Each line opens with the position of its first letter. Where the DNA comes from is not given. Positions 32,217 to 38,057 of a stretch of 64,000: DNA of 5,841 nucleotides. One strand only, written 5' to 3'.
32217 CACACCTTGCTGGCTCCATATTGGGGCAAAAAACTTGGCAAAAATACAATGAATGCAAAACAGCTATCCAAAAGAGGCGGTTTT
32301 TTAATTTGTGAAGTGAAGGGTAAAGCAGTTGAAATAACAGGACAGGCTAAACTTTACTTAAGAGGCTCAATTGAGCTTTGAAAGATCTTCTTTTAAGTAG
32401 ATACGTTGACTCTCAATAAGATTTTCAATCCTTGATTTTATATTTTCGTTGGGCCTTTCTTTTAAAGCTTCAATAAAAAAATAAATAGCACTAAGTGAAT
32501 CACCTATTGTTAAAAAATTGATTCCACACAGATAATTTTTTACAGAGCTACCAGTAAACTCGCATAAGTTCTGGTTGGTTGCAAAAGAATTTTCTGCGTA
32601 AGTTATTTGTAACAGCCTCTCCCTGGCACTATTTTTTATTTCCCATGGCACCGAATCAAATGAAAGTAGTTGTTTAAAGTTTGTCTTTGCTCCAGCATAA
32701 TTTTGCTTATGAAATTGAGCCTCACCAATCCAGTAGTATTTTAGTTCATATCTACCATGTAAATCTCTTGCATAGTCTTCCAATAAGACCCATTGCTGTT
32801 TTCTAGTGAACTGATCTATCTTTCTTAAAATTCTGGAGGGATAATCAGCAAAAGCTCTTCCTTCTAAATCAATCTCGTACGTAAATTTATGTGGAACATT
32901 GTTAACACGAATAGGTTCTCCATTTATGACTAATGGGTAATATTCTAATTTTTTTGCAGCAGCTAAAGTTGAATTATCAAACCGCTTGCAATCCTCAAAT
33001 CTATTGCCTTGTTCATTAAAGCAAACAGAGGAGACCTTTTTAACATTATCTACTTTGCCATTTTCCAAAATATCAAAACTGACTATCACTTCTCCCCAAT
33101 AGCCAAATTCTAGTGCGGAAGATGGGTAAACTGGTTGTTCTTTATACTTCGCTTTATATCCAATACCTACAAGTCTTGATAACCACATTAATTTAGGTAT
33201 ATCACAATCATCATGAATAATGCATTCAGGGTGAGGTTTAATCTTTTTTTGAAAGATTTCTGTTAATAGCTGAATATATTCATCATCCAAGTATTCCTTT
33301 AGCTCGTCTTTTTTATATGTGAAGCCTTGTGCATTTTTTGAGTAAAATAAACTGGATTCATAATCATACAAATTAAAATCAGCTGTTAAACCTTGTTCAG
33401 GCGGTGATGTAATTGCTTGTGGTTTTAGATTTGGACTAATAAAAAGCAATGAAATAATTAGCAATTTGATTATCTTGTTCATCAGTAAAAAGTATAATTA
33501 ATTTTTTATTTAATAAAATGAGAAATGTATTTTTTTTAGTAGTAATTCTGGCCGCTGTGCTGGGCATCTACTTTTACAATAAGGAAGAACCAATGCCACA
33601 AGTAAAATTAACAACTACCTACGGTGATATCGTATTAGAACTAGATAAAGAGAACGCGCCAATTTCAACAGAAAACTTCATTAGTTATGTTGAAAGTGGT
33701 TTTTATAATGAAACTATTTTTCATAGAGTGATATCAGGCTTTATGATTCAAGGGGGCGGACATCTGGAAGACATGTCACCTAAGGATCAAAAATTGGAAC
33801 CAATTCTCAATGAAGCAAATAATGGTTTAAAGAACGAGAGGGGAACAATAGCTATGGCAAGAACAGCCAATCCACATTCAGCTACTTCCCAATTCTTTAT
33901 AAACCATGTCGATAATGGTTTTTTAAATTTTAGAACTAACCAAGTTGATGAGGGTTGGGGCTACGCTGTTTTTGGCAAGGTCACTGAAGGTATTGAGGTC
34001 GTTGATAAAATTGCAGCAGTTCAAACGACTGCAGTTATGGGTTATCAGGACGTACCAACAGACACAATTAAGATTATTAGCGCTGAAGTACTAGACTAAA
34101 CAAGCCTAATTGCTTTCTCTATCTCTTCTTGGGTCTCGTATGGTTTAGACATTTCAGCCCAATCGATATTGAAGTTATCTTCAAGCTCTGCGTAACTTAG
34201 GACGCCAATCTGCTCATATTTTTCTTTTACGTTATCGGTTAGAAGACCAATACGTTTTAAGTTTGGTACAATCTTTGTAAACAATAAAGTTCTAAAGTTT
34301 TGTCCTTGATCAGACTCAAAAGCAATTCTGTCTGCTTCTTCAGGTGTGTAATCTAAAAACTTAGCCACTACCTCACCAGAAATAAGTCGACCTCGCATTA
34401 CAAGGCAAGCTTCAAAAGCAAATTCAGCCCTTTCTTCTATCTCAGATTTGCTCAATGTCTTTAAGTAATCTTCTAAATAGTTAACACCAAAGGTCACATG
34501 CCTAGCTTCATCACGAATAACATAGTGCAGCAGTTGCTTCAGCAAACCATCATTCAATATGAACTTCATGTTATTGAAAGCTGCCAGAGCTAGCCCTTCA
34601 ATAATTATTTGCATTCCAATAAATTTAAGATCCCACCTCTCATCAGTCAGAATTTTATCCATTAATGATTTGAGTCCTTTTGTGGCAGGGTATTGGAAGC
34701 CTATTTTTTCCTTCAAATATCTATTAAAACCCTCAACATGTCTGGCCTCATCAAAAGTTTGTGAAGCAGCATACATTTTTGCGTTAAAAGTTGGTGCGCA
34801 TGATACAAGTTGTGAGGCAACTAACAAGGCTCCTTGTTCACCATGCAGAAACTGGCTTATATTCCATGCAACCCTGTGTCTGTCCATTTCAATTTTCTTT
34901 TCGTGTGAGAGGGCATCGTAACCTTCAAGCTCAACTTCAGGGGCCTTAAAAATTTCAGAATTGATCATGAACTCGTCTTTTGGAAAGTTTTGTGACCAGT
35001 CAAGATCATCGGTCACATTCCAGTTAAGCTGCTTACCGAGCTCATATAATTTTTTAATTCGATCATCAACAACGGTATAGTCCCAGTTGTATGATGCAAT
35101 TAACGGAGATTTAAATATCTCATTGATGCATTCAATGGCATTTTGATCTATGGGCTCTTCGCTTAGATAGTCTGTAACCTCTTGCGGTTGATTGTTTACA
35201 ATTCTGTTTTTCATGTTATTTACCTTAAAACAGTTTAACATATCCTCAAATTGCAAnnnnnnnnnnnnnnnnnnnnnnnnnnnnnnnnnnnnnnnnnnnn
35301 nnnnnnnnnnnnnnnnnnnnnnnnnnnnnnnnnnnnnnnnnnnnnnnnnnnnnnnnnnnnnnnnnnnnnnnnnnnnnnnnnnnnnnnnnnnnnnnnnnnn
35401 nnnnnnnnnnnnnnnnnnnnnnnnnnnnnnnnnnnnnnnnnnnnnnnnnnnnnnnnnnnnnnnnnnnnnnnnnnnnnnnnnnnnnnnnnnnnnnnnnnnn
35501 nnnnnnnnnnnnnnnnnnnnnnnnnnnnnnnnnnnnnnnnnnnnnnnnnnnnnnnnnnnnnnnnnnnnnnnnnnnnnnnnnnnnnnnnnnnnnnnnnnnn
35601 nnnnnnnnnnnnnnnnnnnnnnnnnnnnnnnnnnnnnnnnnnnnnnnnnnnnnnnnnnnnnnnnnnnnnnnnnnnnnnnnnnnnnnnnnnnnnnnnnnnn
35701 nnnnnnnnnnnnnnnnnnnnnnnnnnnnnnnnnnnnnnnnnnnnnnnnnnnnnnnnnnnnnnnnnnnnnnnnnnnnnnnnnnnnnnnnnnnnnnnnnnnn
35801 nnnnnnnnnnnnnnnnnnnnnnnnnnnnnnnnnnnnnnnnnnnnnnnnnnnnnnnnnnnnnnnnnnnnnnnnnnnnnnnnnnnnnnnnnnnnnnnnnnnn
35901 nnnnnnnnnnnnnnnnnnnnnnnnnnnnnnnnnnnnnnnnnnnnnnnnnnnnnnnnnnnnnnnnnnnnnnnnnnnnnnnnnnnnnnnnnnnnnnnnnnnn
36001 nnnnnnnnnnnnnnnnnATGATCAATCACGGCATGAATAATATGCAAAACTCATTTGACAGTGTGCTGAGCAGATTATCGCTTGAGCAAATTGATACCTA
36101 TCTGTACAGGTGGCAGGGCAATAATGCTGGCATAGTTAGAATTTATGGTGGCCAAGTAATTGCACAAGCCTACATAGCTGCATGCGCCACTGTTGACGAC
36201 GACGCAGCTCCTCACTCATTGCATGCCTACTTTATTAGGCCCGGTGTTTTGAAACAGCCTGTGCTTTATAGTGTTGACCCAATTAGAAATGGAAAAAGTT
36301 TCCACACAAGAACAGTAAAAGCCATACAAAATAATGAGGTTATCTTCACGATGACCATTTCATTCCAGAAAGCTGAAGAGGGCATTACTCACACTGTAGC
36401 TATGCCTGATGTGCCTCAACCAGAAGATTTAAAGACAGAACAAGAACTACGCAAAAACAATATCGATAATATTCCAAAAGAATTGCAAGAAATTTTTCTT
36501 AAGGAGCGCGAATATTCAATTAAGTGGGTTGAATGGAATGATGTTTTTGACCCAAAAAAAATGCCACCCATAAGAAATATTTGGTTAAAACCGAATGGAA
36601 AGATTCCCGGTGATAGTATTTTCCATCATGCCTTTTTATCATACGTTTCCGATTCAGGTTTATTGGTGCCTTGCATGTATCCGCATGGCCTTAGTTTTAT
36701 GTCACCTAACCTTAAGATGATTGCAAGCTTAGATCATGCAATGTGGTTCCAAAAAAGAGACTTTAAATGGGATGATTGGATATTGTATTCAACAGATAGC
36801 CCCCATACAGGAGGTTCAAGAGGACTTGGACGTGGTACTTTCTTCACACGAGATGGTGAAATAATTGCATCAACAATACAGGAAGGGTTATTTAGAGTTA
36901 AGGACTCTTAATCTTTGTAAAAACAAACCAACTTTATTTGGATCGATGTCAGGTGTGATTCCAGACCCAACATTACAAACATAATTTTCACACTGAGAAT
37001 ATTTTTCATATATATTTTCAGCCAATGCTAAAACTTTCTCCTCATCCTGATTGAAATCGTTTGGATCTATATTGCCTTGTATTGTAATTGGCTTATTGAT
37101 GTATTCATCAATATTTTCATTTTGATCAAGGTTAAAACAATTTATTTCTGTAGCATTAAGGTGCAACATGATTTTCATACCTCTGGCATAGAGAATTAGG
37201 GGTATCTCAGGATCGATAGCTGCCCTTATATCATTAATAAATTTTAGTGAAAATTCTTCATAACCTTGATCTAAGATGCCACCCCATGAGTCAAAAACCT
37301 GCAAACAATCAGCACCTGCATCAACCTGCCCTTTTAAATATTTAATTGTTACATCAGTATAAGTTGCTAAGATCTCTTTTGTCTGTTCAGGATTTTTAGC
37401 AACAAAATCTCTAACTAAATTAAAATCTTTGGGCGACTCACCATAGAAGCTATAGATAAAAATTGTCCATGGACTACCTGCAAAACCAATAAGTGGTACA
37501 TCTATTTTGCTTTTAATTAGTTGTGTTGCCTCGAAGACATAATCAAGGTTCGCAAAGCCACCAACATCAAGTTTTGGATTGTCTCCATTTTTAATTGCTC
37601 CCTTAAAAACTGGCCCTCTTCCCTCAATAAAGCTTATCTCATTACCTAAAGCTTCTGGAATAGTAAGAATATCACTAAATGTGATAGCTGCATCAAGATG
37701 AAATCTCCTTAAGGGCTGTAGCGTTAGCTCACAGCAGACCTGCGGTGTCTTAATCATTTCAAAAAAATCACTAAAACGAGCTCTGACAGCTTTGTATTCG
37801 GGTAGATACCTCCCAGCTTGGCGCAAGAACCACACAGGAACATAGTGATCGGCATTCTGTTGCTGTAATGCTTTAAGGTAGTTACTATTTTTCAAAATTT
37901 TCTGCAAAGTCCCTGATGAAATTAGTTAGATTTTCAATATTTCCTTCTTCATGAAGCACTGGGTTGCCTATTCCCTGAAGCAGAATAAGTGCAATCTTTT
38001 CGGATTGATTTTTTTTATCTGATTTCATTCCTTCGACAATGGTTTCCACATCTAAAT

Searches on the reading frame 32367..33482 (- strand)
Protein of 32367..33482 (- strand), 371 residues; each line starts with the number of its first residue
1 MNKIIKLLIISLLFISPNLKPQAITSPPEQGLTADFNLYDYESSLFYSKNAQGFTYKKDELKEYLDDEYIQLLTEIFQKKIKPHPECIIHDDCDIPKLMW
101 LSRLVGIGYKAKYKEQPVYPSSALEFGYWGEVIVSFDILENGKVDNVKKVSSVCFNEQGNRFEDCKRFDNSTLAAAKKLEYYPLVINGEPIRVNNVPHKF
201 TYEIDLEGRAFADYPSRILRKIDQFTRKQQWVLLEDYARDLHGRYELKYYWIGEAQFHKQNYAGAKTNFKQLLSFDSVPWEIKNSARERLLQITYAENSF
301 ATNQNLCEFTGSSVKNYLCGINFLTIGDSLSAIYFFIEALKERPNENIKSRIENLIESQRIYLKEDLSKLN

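Call 65: search_protein_families(library=pfam, proteins=[window:32367-33482:-], max_evalue=0.0001)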
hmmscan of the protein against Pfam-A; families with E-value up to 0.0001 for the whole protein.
window:32367-33482:- (371 aa): 1 family
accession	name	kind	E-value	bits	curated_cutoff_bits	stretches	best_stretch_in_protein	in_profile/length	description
PF03544.19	TonB_C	-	4.2e-10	40.4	24.6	1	116-200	2-77/79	Gram-negative bacterial TonB protein C-terminal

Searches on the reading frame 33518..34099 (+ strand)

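Call 65: search_protein_families(library=pfam, proteins=[window:33518-34099:+], max_evalue=0.0001)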
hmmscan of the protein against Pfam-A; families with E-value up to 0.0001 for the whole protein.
window:33518-34099:+ (193 aa): 1 family
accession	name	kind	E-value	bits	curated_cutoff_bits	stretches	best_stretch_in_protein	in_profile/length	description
PF00160.26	Pro_isomerase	-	8.6e-46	156.5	21.7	1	29-191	2-159/159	Cyclophilin type peptidyl-prolyl cis-trans isomerase/CLD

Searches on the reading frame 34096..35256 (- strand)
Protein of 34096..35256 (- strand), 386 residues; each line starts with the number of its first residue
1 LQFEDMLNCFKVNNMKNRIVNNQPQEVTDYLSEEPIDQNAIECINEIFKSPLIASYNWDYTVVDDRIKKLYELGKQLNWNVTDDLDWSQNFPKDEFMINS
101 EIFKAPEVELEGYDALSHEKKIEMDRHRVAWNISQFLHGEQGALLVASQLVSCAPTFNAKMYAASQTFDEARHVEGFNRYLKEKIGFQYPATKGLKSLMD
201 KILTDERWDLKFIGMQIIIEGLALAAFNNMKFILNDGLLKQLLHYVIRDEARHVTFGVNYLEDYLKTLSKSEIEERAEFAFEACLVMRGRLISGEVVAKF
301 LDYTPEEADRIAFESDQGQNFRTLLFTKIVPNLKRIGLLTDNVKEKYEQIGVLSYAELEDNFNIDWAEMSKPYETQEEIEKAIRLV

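Call 65: search_protein_families(library=pfam, proteins=[window:34096-35256:-], max_evalue=0.0001)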
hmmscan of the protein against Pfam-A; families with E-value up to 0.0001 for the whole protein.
window:34096-35256:- (386 aa): 3 families
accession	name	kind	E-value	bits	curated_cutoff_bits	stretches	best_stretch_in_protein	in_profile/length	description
PF11583.14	AurF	-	2.5e-08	33.9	29.6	1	65-337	6-282/282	P-aminobenzoate N-oxygenase AurF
PF11266.14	Ald_deCOase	-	3.2e-05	24.3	28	1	170-275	50-158/218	Long-chain fatty aldehyde decarbonylase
PF04305.20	DUF455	-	9.5e-05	22.5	34.3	0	119-270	54-209/247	Protein of unknown function (DUF455)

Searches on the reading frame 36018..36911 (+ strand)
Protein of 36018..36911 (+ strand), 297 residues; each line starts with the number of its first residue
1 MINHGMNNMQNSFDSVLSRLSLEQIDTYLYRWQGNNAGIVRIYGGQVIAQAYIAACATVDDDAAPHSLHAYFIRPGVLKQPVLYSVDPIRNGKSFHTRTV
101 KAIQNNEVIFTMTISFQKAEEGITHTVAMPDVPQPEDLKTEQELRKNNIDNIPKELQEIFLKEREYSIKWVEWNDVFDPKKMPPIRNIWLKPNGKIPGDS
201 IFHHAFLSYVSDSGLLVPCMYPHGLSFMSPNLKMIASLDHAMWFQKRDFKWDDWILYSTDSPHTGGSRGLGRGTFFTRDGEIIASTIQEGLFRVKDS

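Call 62: search_protein_families(library=pfam, proteins=[window:36018-36911:+], max_evalue=0.0001)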
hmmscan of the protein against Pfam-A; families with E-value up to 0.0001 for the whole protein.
window:36018-36911:+ (297 aa): 3 families
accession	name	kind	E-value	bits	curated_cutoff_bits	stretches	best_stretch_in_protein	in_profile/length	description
PF02551.21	Acyl_CoA_thio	-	4.3e-37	127.4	21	1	157-291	3-132/132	Acyl-CoA thioesterase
PF13622.12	4HBT_3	-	7e-20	71.5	24.3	1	41-117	10-83/83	Acyl-CoA thioesterase N-terminal domain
PF20789.3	4HBT_3C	-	1.4e-18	67.9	24.1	1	179-291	35-139/140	Acyl-CoA thioesterase C-terminal domain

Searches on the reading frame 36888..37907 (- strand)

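Call 62: search_protein_families(library=pfam, proteins=[window:36888-37907:-], max_evalue=0.0001)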
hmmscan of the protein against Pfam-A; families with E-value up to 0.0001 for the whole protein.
window:36888-37907:- (339 aa): 1 family
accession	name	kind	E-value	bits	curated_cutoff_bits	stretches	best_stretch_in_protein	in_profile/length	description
PF01208.23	URO-D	-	2.7e-89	300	23.9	1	6-331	2-341/346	Uroporphyrinogen decarboxylase (URO-D)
